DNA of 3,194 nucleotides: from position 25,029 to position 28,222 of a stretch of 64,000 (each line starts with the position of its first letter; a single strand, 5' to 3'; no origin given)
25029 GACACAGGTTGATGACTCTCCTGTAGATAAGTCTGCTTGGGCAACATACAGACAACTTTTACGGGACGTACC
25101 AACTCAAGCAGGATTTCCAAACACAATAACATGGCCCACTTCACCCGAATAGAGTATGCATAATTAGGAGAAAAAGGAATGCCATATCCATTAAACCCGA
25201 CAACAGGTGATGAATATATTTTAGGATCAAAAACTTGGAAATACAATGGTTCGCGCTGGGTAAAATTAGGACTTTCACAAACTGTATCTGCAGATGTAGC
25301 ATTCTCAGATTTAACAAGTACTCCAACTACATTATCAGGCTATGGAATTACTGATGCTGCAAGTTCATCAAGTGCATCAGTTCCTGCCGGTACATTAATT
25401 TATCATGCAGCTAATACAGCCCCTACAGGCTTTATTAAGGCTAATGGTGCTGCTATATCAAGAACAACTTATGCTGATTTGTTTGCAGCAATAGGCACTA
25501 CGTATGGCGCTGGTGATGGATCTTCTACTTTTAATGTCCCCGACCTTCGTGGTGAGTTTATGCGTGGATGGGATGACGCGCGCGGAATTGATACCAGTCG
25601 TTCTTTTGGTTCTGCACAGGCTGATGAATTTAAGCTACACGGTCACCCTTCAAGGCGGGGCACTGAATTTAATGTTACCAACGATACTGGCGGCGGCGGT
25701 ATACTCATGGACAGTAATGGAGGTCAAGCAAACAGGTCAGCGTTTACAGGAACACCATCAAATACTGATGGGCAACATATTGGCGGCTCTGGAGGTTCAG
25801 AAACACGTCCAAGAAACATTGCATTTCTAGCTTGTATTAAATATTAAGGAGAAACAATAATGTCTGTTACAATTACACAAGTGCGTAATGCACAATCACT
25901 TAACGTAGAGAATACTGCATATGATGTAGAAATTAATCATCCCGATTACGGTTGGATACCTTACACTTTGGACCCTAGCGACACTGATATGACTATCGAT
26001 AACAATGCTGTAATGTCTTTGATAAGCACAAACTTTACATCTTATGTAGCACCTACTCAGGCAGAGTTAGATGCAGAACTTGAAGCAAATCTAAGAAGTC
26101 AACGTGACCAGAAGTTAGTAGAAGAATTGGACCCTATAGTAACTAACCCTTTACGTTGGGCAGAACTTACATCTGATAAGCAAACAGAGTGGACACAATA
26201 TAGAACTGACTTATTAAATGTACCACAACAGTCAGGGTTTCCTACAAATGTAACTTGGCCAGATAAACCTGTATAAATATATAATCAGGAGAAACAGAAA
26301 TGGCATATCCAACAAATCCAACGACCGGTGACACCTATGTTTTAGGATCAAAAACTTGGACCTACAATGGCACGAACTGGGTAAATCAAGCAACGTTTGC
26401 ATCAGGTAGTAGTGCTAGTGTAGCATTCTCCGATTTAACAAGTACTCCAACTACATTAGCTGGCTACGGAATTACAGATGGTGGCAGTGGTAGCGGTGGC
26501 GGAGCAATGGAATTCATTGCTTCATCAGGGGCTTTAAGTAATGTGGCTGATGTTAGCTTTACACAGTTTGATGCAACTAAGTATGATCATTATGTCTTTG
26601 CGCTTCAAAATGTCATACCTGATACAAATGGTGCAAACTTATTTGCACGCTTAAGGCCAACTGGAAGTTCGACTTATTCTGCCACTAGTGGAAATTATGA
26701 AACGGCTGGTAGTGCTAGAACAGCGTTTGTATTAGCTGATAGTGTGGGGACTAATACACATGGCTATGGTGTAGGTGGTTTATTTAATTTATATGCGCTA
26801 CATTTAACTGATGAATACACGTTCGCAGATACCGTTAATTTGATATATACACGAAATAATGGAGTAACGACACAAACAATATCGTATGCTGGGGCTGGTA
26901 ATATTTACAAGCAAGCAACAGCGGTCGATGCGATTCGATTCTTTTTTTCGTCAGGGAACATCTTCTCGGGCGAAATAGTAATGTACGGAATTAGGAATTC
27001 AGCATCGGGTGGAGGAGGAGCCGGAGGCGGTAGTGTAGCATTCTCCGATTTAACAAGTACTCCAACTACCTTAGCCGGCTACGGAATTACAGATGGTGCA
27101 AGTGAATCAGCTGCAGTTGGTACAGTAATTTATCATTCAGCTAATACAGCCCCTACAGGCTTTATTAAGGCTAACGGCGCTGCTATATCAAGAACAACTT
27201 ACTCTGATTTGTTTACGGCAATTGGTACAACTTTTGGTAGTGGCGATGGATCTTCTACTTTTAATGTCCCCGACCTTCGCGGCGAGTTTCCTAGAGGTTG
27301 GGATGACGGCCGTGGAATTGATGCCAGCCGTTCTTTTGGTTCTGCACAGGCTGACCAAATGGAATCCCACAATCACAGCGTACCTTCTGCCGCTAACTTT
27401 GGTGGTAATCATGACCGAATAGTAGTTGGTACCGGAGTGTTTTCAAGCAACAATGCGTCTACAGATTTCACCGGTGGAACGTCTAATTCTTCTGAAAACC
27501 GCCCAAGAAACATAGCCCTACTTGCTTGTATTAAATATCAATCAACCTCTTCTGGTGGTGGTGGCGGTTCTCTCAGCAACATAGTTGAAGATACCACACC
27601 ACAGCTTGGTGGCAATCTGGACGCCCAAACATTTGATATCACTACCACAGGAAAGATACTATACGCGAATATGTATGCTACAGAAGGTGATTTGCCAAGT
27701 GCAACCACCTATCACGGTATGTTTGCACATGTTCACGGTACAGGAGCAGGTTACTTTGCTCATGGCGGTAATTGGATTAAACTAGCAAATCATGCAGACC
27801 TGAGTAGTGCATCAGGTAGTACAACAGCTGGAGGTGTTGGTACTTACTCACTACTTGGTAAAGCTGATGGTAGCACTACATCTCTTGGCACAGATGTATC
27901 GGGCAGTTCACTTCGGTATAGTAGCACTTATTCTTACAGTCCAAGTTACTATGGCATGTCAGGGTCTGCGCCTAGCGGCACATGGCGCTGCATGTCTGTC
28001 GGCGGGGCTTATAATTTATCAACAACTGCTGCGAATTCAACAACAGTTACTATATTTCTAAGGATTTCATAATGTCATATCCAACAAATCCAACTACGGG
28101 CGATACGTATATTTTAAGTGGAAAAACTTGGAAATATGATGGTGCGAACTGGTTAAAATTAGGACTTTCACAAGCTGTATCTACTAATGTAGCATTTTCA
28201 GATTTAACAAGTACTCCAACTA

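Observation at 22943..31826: Inverted cassette of mix-and-match tail fibres joined by near-identical DNA cassettes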

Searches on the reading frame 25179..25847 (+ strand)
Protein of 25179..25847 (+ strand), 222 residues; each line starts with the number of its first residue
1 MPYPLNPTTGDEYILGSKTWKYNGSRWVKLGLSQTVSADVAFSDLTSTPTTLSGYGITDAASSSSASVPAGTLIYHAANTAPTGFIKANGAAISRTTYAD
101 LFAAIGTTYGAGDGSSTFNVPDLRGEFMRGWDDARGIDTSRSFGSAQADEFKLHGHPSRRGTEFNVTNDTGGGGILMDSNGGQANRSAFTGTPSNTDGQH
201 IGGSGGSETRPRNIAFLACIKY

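Call 5: search_protein_families(library=pfam, proteins=[window:25179-25847:+], max_evalue=0.01)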
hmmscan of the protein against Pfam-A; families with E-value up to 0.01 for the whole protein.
window:25179-25847:+ (222 aa): 1 family
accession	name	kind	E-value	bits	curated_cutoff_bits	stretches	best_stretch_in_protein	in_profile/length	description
PF07484.17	Collar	-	1e-21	77.1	24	1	71-128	1-57/57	Phage Tail Collar Domain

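Call 39: search_solved_structures(query=window:25179-25847:+, max_evalue=1, show_alignments=2)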
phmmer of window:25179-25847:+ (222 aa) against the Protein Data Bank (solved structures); distinct sequences matched with E-value up to 1: 3.
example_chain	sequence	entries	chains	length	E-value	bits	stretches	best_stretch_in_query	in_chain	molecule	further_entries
8kec_A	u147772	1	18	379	3.5e-08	36.6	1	47-174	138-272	Long tail fiber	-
9cuy_c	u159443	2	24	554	0.00064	22.7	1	67-221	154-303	Short tail fiber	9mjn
1ocy_A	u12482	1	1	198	0.0019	21.1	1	66-197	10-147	BACTERIOPHAGE T4 SHORT TAIL FIBRE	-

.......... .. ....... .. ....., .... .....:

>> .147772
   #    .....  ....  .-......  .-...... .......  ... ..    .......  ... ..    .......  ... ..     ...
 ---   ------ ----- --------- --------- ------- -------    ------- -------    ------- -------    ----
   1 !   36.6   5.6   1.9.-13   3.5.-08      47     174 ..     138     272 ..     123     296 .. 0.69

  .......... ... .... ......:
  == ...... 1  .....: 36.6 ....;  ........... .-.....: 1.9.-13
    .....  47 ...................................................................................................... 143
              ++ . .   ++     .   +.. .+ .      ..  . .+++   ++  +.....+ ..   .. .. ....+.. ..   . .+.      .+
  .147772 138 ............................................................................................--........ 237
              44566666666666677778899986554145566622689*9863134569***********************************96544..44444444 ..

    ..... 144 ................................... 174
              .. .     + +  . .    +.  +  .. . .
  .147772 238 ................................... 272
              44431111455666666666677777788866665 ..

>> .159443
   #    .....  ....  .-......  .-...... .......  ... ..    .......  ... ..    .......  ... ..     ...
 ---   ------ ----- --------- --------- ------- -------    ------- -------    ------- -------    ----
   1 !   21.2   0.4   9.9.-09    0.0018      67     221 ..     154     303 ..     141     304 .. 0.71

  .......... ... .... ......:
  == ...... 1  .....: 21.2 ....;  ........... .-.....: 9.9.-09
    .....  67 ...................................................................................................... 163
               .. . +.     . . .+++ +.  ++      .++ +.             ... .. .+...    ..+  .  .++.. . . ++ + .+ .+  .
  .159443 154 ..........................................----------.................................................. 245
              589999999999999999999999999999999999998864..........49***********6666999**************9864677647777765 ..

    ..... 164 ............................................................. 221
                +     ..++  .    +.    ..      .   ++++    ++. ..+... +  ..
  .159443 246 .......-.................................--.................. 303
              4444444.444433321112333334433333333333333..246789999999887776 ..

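Call 45: predict_structure(protein=window:25179-25847:+)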
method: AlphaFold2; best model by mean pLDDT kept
length: 222 residues; sequences in the alignment: 1
mean_pLDDT: 35.3   pTM: 0.20
mean pLDDT of the five models: 35.3, 34.9, 34.5, 34.0, 25.6
residues with pLDDT >= 90: 0; 70-90: 24; 50-70: 5; < 50: 193
segments of 3 or more residues with pLDDT < 50: 32-222
pLDDT, mean of each block of 10 residues (from residue 1): 68 75 84 37 26 27 28 28 28 31 32 29 31 31 27 27 30 29 29 26 27 26 23
secondary structure, 60 per line:
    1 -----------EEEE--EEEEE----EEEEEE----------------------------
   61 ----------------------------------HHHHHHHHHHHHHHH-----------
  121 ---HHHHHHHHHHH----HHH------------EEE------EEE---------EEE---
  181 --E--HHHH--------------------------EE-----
elements in order: E12-15 E18-22 E27-32 H95-109 H124-134 E154-156 E163-165 E175-177 H186-189

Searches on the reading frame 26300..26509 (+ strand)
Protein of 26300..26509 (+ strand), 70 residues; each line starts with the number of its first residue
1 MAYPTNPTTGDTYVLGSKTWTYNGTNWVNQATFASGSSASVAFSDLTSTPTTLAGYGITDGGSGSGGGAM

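Call 40: search_dna_similar(query=window:26300-26509:+, collection=phages, mode=protein, max_evalue=0.01, max_rows=30)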
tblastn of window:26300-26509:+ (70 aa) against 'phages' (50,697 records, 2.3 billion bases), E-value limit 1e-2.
No match.

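Call 50: search_protein_representatives(protein=window:26300-26509:+)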
Query: 70 residues. Proteins with E-value up to 0.001 (for the whole library): 576; up to 1e-10: 118; up to 1e-30: 7. The best 150 are listed.
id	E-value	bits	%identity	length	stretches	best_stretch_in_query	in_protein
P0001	3.1e-53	192.0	54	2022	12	30-67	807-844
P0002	1.7e-40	151.7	56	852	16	36-65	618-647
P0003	6.6e-40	149.9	92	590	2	1-70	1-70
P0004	3.2e-37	141.4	64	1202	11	42-65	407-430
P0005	1.5e-33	129.8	64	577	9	38-63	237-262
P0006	2.4e-33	129.1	67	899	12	41-66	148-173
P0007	4.3e-31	122.0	94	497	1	1-68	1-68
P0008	6.6e-30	118.3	57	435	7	30-64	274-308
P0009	3.6e-29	115.9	52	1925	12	29-62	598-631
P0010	3.7e-29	115.9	52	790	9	39-63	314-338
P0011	5.9e-29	115.2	89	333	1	1-66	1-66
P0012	1.8e-28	113.7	49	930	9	35-67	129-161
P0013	3.0e-28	113.0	88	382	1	1-66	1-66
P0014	2.8e-26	106.8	56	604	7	32-67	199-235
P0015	9.6e-26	105.1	56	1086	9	32-65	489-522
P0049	9.3e-16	73.5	65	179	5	40-67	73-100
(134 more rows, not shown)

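Call 53: search_protein_families(library=pfam, proteins=[P0002, P0005, P0008, P0049, P0004, P0006], max_evalue=0.1)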
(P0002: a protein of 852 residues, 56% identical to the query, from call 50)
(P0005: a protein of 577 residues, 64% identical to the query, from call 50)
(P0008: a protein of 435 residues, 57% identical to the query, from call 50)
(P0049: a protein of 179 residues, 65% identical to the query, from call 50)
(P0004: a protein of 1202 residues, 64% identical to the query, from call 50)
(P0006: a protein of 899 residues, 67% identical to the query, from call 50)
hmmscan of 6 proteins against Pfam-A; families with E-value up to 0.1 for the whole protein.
P0002 (852 aa): 0 families

P0005 (577 aa): 2 families
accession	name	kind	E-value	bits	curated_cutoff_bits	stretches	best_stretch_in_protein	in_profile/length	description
PF13629.12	T2SS-T3SS_pil_N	-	0.0066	16.6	23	0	408-427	37-56/72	Pilus formation protein N terminal region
PF23997.1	DUF7315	-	0.035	15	27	0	150-175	15-40/102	Domain of unknown function (DUF7315)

P0008 (435 aa): 1 family
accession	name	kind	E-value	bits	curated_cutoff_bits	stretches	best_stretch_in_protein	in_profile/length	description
PF02868.21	Peptidase_M4_C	-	0.014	15.8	24.4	0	225-287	87-143/165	Thermolysin metallopeptidase, alpha-helical domain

P0049 (179 aa): 1 family
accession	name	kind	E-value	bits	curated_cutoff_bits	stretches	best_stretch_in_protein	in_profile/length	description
PF22449.2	Fim1F_C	-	0.0049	17.5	27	0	25-50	45-73/118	Fim1F, C-terminal domain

P0004 (1202 aa): 1 family
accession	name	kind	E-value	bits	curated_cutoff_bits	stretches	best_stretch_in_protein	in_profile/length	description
PF13884.11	Peptidase_S74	-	6.6e-15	55.6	22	1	1093-1144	1-57/58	Chaperone of endosialidase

P0006 (899 aa): 2 families
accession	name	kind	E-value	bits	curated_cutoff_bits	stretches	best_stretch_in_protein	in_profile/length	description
PF18454.7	Mtd_N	-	2.2e-14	53.5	26.3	1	6-44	1-37/37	Major tropism determinant N-terminal domain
PF18050.6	Cyclophil_like2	-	6.5e-05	23.4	22.7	1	633-671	46-85/115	Cyclophilin-like family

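Call 55: search_solved_structures(query=P0049, max_evalue=10, show_alignments=3)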
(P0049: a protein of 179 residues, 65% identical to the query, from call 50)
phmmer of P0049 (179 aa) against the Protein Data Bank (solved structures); distinct sequences matched with E-value up to 10: 3.
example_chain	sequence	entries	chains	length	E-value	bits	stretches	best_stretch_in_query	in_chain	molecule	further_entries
9k09_A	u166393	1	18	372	0.0051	20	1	114-151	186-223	Tail fiber protein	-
7cwj_A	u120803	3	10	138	0.45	13.7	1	74-116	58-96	Root induced effector protein Tsp1 | Root induced signalling protein | Trichoderma secreted protein Tsp1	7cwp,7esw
5cwg_A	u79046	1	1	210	2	11.6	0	110-156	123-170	Designed helical repeat protein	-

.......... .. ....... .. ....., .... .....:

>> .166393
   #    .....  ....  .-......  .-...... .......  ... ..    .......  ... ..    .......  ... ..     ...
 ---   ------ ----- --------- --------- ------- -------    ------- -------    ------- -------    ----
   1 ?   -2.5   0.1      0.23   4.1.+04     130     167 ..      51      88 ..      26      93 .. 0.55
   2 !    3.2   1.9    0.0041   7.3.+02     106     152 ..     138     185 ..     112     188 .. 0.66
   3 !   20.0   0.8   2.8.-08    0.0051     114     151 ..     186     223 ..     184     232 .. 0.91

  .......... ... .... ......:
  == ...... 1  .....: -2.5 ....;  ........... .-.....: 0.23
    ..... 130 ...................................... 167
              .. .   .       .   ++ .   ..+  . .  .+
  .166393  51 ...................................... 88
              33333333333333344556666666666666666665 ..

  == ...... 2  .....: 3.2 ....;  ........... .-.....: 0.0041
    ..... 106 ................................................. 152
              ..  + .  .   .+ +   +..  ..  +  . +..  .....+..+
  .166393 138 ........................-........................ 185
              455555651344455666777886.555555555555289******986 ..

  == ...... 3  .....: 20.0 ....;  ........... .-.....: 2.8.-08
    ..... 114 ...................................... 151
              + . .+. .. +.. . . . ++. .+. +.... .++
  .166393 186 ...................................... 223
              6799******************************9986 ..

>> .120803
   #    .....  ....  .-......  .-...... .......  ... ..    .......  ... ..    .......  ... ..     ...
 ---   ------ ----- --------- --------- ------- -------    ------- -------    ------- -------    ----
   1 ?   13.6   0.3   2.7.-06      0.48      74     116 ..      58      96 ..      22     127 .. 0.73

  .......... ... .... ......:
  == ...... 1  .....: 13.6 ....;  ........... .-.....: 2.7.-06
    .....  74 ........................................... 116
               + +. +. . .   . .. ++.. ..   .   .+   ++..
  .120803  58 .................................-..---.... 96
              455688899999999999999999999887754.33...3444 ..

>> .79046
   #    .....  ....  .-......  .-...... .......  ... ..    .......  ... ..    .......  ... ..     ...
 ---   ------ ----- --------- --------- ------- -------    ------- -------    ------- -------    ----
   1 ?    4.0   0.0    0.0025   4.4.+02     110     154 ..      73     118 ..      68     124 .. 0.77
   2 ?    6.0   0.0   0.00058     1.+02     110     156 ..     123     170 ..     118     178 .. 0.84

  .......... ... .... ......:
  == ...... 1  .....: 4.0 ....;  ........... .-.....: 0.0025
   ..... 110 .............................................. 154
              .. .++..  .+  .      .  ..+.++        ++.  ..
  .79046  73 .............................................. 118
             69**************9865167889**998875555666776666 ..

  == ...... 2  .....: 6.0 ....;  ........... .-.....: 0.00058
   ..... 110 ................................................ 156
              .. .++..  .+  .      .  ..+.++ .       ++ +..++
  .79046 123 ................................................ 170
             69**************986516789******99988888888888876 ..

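Call 68: search_protein_families(library=pfam, proteins=[window:26300-26479:+], max_evalue=10)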
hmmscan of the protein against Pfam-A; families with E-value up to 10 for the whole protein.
window:26300-26479:+ (60 aa): 1 family
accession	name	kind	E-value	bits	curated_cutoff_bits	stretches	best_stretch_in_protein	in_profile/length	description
PF06594.17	HCBP_related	-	0.08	13.3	21.4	1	19-38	17-37/42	Haemolysin-type calcium binding protein related domain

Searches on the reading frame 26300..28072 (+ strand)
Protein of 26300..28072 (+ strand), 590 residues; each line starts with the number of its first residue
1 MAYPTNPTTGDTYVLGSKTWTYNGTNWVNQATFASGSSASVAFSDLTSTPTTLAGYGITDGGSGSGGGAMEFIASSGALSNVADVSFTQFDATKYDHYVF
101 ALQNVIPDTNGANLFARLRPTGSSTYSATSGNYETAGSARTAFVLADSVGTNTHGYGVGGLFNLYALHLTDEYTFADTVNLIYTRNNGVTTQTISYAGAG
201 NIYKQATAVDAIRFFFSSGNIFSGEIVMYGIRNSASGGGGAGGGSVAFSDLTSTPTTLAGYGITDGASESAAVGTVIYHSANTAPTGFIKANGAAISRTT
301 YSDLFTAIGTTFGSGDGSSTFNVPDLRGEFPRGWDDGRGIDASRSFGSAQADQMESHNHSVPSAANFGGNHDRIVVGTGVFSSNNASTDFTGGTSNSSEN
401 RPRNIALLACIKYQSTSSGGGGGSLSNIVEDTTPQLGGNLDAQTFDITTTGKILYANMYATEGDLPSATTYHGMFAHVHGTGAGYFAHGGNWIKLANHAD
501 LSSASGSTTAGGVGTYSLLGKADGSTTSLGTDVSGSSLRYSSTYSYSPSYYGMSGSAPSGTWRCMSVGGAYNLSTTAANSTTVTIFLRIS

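Call 5: search_protein_families(library=pfam, proteins=[window:26300-28072:+], max_evalue=0.01)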
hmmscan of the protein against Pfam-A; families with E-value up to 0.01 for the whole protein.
window:26300-28072:+ (590 aa): 1 family
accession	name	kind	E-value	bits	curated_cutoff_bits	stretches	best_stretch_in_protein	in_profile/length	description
PF07484.17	Collar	-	3.6e-21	75.3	24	1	274-331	1-57/57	Phage Tail Collar Domain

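Call 37: search_solved_structures(query=window:26300-28072:+, max_evalue=1)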
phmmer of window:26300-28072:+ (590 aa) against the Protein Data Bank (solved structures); distinct sequences matched with E-value up to 1: 1.
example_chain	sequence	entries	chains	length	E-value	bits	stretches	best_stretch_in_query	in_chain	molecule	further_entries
8kec_A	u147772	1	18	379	1.2e-08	37.5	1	243-366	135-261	Long tail fiber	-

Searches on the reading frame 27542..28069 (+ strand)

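Call 68: search_protein_families(library=pfam, proteins=[window:27542-28069:+], max_evalue=10)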
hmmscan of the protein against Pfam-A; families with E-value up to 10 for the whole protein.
window:27542-28069:+ (176 aa): 2 families
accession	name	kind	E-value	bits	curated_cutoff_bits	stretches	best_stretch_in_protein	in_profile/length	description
PF00161.24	RIP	-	0.14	12.1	21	1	70-116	67-118/197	Ribosome inactivating protein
PF12114.14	Period_C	-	1.5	9.2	25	1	81-142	14-71/171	Period circadian-like, C-terminal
